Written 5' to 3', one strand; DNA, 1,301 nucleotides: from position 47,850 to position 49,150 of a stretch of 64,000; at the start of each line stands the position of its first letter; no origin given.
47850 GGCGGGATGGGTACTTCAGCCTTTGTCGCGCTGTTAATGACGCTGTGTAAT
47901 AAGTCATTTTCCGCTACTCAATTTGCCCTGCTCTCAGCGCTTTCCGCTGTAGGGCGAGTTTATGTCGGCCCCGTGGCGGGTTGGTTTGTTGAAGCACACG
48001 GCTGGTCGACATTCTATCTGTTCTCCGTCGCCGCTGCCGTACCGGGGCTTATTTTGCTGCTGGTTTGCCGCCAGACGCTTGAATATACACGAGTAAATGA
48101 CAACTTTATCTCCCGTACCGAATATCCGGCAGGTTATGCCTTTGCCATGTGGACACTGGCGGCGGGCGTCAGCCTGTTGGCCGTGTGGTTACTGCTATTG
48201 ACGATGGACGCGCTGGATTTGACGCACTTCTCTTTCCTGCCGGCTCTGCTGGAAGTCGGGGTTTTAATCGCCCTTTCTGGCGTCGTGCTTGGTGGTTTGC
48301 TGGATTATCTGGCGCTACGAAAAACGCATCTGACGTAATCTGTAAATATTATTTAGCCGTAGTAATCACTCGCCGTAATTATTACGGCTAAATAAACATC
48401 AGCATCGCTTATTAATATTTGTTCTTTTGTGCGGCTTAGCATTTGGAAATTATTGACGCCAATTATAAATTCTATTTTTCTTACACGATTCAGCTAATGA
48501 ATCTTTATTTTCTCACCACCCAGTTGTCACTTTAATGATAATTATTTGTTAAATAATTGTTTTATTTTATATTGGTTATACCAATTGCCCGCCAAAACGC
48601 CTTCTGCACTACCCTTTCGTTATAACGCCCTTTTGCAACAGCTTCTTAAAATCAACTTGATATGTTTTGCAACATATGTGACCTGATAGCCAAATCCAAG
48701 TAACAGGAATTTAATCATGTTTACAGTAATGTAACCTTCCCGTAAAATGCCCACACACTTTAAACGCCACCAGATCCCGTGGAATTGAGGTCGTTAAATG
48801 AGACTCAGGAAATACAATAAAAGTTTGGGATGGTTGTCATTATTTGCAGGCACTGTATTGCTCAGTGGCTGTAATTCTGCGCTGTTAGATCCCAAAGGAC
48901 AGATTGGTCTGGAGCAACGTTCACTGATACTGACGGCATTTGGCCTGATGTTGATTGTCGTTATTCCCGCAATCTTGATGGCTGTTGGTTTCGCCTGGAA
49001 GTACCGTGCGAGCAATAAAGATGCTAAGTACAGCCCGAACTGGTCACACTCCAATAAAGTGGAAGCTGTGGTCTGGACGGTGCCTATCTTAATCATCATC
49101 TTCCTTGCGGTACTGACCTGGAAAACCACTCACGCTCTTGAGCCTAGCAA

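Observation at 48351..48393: Nested inverted repeats immediately downstream of ampG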

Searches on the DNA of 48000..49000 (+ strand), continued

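Call 67: search_with_rna_model(model_id=R1, sources=[window, L001, L005, L006, L007, L008, L009, L010, L011, L012, L014, L015, L016, L017, L018, L019, L020, L021, L022, L023, L024, L025, L027, L028, L030, L033, L034, L035, L036, L037, L038, L039, L043, L044, L045, L046, L048, L049, L051, L052, L054, L057, L058, L059, L060, L061, L063, L064, L066, L067, L068, L072, L073, L074, L077, L078, L079, L081, L083], max_evalue=0.001, make_alignment=true)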
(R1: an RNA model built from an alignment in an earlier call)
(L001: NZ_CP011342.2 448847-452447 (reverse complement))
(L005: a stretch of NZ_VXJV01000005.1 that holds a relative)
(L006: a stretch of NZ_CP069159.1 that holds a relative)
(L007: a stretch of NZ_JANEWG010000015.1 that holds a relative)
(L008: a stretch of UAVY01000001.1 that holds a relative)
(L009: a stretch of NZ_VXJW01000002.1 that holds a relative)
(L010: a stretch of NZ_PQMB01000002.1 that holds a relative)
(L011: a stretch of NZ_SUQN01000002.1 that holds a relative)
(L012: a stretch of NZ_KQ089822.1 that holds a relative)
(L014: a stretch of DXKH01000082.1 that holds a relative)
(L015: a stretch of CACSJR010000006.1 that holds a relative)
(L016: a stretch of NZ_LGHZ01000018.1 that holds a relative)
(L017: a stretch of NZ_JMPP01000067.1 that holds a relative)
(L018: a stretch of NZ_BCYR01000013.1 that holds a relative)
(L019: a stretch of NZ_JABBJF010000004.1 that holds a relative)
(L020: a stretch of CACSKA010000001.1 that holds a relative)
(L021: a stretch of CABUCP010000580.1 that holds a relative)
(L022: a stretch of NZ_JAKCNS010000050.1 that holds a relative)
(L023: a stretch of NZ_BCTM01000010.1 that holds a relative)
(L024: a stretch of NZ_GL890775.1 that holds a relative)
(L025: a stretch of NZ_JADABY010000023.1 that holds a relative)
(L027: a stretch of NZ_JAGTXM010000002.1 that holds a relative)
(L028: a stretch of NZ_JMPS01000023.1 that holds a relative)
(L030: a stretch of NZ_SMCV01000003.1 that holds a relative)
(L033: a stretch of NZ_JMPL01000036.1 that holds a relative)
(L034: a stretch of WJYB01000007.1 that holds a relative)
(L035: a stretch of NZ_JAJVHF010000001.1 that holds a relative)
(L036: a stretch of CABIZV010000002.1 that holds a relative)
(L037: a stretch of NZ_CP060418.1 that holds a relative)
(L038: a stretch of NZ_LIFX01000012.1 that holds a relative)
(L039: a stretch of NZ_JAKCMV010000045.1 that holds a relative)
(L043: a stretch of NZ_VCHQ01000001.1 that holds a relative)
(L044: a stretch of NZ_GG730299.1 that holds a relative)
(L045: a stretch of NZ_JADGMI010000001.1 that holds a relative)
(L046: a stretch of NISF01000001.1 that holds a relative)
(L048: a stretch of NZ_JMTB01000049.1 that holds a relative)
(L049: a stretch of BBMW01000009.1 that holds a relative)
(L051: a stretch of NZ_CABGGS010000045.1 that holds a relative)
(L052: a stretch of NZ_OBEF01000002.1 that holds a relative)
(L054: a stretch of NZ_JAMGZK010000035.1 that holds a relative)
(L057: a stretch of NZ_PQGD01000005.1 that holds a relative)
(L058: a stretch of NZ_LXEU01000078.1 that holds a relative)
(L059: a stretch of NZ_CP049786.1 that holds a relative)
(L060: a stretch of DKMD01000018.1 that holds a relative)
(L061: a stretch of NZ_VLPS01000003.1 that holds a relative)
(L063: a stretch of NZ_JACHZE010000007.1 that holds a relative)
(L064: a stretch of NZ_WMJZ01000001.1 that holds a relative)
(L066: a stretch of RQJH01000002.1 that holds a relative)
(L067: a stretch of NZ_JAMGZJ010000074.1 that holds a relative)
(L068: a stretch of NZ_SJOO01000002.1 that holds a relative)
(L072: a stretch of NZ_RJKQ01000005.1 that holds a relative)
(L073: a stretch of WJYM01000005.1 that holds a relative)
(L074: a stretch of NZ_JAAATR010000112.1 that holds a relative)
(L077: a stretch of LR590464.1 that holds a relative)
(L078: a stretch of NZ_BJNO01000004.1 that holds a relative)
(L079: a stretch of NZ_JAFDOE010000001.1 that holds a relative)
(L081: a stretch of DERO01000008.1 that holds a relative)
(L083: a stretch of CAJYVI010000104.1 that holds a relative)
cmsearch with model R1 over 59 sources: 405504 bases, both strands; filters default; matches with E-value up to 0.001: 88.
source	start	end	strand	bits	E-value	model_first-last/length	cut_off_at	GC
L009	3974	4034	+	69.1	8.7e-19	1-61/61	no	0.33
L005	3974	4034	+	67.2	3.7e-18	1-61/61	no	0.31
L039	3986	4046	+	67.2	3.7e-18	1-61/61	no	0.43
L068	3354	3414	+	66.9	4.7e-18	1-61/61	no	0.44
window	48343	48403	+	65.8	1.1e-17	1-61/61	no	0.33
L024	3114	3174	+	65.7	1.2e-17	1-61/61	no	0.38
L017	3985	4045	+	65.2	1.7e-17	1-61/61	no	0.38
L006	2313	2373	+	65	2.1e-17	1-61/61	no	0.36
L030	3985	4045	+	64.9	2.3e-17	1-61/61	no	0.36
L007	2741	2801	+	64.7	2.6e-17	1-61/61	no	0.33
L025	4247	4307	+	64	4.3e-17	1-61/61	no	0.38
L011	4247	4307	+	63.6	5.9e-17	1-61/61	no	0.36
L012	3981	4041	+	63.4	6.8e-17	1-61/61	no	0.39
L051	3985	4045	+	63.1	9.1e-17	1-61/61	no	0.28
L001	1594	1654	+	61.7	2.5e-16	1-61/61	no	0.3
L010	2586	2646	+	61.6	2.8e-16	1-61/61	no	0.38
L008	3894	3954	+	61.1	4e-16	1-61/61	no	0.39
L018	3985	4045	+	61.1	4.2e-16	1-61/61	no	0.34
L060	3984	4044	+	61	4.3e-16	1-61/61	no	0.31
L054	3984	4044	+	60.6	5.9e-16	1-61/61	no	0.31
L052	3218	3278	+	60.5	6.5e-16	1-61/61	no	0.3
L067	3982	4042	+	60.5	6.6e-16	1-61/61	no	0.31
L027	3979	4039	+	60.5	6.6e-16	1-61/61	no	0.43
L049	3981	4041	+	60.3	7.9e-16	1-61/61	no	0.36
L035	3986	4046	+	60.2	8.3e-16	1-61/61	no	0.43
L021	2375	2435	+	60.1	9.1e-16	1-61/61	no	0.28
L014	3176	3236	+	60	9.8e-16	1-61/61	no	0.33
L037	3984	4044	+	59.1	1.9e-15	1-61/61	no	0.34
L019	3986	4046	+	59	2.1e-15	1-61/61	no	0.34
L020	3984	4044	+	58.8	2.5e-15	1-61/61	no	0.31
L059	3985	4045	+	58.7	2.6e-15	1-61/61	no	0.33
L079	3981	4041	+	58.6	2.9e-15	1-61/61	no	0.34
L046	4025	4085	+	57.5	6.5e-15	1-61/61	no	0.34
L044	2943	3003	+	57.3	7.9e-15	1-61/61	no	0.41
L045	2395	2455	+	56.9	1e-14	1-61/61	no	0.38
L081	1592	1652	+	56.4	1.5e-14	1-61/61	no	0.3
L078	4025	4085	+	55.5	3e-14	1-61/61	no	0.36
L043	3985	4045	+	54.9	4.8e-14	1-61/61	no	0.36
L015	4106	4166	+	54.8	5.3e-14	1-61/61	no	0.34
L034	2739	2799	+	54.6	6.4e-14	1-61/61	no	0.39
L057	3983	4043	+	53.4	1.5e-13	1-61/61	no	0.34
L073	3985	4045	+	53.4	1.5e-13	1-61/61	no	0.46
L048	3983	4043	+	53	2.1e-13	1-61/61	no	0.36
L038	3983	4043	+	52.7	2.7e-13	1-61/61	no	0.39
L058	3986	4046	+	50.7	1.3e-12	1-61/61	no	0.34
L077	3985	4045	+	50.5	1.4e-12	1-61/61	no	0.36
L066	3984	4044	+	50.1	1.9e-12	1-61/61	no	0.39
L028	3982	4042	+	49.2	3.9e-12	1-61/61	no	0.39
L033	3986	4046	+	48.7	5.9e-12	1-61/61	no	0.34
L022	3985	4045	+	48.4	7.4e-12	1-61/61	no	0.33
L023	3985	4045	+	47.5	1.4e-11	1-61/61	no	0.36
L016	3985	4045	+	47.5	1.5e-11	1-61/61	no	0.38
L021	2373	2433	-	46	4.6e-11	1-61/61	no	0.31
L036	3985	4045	+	45.4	7.6e-11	1-61/61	no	0.33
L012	3979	4039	-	41.4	1.6e-09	1-61/61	no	0.41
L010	2584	2644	-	40.7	2.8e-09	1-61/61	no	0.38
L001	1592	1652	-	40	4.7e-09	1-61/61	no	0.3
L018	3983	4044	-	40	4.7e-09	1-61/61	no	0.34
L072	3985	4045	+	39.8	5.6e-09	1-61/61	no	0.38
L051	3983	4044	-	37.8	2.6e-08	1-61/61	no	0.31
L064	3981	4041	+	37.4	3.4e-08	1-61/61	no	0.44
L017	3983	4044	-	36.7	6e-08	1-61/61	no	0.37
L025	4245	4305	-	36.1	9.9e-08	1-61/61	no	0.38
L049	3979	4039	-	36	1.1e-07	1-61/61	no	0.34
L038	3981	4041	-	35.1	2.1e-07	1-61/61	no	0.41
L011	4245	4305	-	35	2.2e-07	1-61/61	no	0.36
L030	3984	4043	-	34.5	3.4e-07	1-61/61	no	0.37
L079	3979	4039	-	32.7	1.3e-06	1-61/61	no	0.34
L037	3982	4042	-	32.3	1.8e-06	1-61/61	no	0.36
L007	2739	2800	-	31.9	2.4e-06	1-61/61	no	0.31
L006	2311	2372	-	31.9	2.5e-06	1-61/61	no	0.35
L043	3984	4043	-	31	5e-06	1-61/61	no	0.38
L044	2941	3001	-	30.1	9.9e-06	1-61/61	no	0.39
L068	3353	3412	-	29.7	1.4e-05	1-61/61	no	0.42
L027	3977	4037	-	29.2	2e-05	1-61/61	no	0.44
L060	3983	4042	-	29.1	2.1e-05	1-61/61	no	0.32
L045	2393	2453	-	28.8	2.6e-05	1-61/61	no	0.38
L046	4032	4076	-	28.7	2.8e-05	8-52/61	no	0.29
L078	4032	4076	-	28.7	2.8e-05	8-52/61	no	0.29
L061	4000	4060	+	28.3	3.8e-05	1-61/61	no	0.41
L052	3217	3276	-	28.2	4.1e-05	1-61/61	no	0.3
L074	4000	4060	+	28.2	4.2e-05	1-61/61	no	0.39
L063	4000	4060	+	26.6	0.00015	1-61/61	no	0.43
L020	3983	4042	-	26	0.00022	1-61/61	no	0.32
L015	4104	4164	-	25.4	0.00035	1-61/61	no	0.34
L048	3981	4041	-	25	0.0005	1-61/61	no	0.38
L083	1423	1483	+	24.8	0.00059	1-61/61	no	0.43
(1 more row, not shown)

Alignment A5: 88 matches aligned to the model, 63 columns, each read 5' to 3' on its own strand. Consensus structure (alignment columns), stored with it:
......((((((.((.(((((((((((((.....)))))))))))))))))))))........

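Call 80: search_dna_similar(query=window:48343-48403:+, collection=phages, mode=distant, max_evalue=1, max_rows=5)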
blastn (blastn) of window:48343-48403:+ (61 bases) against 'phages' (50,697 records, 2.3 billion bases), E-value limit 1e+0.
Records with a match: 1; places in all: 2; records where one place covers at least 80% of the query: 1.
Best place of each record, by identity: 95-99% 1.
By first word of the organism name: Escherichia 1.
By host as written in the record: Escherichia coli ATCC 25922 1.
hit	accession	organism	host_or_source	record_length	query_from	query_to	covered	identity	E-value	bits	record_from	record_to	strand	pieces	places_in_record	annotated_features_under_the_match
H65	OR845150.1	Escherichia phage EC22.5-2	Escherichia coli ATCC 25922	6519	1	60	98%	98.3%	4e-21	104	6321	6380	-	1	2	record has no annotation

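Call 81: search_dna_similar(query=window:48343-48403:+, collection=plasmids, mode=distant, max_evalue=1, max_rows=5)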
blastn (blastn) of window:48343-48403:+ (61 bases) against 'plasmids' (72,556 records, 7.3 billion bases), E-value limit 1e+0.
Records with a match: 6; places in all: 11; records where one place covers at least 80% of the query: 6.
Best place of each record, by identity: >=99% 1; 95-99% 4; 80-90% 1.
By first word of the organism name: Escherichia 5; Salmonella 1.
By predicted mobility (MOB-suite, as given by PLSDB): non-mobilizable 6.
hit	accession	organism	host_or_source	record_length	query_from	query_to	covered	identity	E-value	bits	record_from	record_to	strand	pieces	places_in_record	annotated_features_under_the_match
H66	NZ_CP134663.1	Escherichia coli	Larus michahellis,bacteria,cloaca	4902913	1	61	100%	100.0%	7e-23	111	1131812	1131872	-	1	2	none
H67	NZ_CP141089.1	Escherichia coli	Homo sapiens,Infected Human Urine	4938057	1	61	100%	98.4%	3e-21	106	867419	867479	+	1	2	none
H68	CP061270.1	Escherichia coli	Sheep,cell culture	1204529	1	60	98%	98.3%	1e-20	104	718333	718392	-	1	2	none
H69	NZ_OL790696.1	Escherichia coli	-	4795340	1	60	98%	98.3%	1e-20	104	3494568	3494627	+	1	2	none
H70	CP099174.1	Escherichia coli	culture,Pooled soil sample collected ...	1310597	1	60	98%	98.3%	1e-20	104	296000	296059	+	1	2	none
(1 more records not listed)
